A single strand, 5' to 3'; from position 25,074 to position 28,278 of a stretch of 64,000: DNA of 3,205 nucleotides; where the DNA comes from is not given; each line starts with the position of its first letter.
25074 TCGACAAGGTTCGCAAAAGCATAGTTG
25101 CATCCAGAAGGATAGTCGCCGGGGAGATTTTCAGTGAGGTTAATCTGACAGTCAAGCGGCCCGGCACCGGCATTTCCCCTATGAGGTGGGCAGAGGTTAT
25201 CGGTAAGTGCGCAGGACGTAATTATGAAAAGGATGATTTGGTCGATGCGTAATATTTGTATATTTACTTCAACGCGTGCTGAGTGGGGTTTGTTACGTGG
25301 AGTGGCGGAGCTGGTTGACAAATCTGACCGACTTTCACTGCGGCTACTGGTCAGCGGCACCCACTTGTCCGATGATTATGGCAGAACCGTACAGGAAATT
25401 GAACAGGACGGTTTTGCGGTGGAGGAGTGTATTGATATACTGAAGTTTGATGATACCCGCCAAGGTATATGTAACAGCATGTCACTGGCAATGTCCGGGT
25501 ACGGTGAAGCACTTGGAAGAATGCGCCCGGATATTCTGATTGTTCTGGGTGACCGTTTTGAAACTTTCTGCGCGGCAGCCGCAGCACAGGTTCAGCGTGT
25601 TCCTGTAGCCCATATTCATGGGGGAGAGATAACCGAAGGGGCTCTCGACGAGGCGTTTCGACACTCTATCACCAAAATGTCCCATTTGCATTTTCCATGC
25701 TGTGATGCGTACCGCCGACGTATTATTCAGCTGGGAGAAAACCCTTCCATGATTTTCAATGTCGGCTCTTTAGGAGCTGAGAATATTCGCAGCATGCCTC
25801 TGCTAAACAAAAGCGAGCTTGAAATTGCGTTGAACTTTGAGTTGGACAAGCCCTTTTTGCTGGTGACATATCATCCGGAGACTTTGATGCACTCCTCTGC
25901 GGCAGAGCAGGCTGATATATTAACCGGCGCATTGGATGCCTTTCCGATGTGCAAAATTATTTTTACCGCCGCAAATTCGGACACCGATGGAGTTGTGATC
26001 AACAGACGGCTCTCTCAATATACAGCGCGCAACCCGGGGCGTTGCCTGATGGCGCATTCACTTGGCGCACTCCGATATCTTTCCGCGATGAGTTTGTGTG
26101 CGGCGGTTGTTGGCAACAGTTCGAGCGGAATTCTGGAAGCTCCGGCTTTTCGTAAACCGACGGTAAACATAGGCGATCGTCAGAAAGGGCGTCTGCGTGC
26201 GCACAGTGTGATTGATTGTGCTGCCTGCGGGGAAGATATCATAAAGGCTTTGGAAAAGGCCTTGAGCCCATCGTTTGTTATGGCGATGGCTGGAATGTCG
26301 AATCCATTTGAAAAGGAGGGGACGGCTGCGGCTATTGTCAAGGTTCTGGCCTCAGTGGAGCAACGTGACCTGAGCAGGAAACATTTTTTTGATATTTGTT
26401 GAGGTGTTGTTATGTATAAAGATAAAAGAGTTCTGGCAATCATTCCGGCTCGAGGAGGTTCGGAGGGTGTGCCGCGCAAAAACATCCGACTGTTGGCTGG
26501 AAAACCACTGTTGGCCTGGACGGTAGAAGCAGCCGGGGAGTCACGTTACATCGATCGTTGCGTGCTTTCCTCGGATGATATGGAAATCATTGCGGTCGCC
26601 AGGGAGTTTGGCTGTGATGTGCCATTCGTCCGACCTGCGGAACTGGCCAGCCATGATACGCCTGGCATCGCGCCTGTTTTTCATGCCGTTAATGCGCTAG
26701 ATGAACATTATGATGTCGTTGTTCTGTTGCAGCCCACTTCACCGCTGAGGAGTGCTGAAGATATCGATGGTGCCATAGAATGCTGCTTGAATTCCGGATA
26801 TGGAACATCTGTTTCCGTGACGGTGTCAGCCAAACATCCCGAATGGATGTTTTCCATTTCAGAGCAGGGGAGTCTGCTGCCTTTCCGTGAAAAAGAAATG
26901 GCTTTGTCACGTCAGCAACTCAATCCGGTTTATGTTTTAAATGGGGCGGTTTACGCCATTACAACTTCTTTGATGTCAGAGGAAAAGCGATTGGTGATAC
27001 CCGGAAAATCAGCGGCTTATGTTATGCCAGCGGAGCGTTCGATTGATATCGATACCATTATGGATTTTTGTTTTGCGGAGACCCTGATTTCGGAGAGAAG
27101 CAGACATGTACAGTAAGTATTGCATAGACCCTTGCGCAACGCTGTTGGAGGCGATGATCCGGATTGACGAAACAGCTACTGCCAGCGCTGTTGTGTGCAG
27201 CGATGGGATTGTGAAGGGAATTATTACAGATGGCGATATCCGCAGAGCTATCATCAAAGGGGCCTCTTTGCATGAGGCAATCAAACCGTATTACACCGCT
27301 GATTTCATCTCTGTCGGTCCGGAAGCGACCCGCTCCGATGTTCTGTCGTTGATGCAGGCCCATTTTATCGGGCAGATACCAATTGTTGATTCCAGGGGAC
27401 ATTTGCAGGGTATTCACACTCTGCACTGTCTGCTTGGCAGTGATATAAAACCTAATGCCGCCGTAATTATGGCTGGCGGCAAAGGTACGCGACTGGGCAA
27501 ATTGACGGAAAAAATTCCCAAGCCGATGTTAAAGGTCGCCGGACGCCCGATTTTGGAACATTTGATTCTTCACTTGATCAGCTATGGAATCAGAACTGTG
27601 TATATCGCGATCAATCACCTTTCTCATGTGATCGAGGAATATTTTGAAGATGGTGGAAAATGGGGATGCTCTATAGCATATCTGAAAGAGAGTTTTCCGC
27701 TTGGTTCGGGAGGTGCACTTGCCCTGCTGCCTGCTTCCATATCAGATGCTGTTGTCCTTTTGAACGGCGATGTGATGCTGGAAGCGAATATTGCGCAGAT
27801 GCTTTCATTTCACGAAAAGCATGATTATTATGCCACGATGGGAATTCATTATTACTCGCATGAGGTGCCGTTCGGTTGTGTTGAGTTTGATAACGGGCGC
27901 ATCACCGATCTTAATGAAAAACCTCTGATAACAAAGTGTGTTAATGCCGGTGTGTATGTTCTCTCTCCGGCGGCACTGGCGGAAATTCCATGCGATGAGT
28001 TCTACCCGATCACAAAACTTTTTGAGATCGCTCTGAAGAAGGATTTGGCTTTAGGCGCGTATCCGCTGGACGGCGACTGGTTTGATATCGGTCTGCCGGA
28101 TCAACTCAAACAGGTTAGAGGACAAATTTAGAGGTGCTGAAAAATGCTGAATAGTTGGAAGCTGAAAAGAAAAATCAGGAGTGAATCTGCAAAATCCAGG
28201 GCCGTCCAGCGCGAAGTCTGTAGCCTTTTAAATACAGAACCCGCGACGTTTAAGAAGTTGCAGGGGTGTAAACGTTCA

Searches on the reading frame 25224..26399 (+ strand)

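Call 53: search_protein_families(library=pfam, proteins=[window:25224-26399:+], max_evalue=0.00001)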
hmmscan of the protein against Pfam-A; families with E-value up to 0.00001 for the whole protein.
window:25224-26399:+ (392 aa): 1 family
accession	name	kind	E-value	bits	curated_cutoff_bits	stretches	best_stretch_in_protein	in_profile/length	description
PF02350.25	Epimerase_2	-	6e-78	262.6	30.6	1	32-375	4-346/347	UDP-N-acetylglucosamine 2-epimerase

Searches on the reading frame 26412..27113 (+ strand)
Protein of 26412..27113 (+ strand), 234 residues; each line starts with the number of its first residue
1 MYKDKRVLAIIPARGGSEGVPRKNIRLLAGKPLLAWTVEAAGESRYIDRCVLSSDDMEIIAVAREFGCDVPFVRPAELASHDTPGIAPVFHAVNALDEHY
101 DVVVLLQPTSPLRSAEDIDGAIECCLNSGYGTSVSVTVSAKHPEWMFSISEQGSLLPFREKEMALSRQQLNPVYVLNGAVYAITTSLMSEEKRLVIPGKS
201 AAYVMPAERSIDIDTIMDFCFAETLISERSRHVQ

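Call 53: search_protein_families(library=pfam, proteins=[window:26412-27113:+], max_evalue=0.00001)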
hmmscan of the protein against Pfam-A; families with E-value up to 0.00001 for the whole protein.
window:26412-27113:+ (234 aa): 1 family
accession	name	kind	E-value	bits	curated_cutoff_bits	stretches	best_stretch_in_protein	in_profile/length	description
PF02348.25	CTP_transf_3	-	2e-24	87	22.6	1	9-137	2-126/217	Cytidylyltransferase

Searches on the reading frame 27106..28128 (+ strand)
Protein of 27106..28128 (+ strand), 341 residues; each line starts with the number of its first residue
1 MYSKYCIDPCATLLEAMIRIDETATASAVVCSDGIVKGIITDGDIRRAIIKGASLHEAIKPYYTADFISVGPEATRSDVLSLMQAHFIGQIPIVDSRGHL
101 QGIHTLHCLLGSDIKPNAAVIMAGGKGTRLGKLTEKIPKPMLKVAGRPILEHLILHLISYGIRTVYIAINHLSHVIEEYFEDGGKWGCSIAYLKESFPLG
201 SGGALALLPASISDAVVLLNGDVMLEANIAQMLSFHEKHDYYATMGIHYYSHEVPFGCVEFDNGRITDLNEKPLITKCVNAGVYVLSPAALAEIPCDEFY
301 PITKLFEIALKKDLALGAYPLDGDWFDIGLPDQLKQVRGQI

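Call 53: search_protein_families(library=pfam, proteins=[window:27106-28128:+], max_evalue=0.00001)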
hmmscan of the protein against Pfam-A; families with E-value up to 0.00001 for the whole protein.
window:27106-28128:+ (341 aa): 3 families
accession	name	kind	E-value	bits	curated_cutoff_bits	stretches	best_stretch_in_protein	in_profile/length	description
PF00483.29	NTP_transferase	-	2.4e-37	129.3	21.2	1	119-337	2-238/245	Nucleotidyl transferase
PF12804.13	NTP_transf_3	-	1.2e-12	48.8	27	1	119-241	1-116/160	MobA-like NTP transferase domain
PF00571.33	CBS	-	9.3e-12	45.5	24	0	64-103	6-45/57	CBS domain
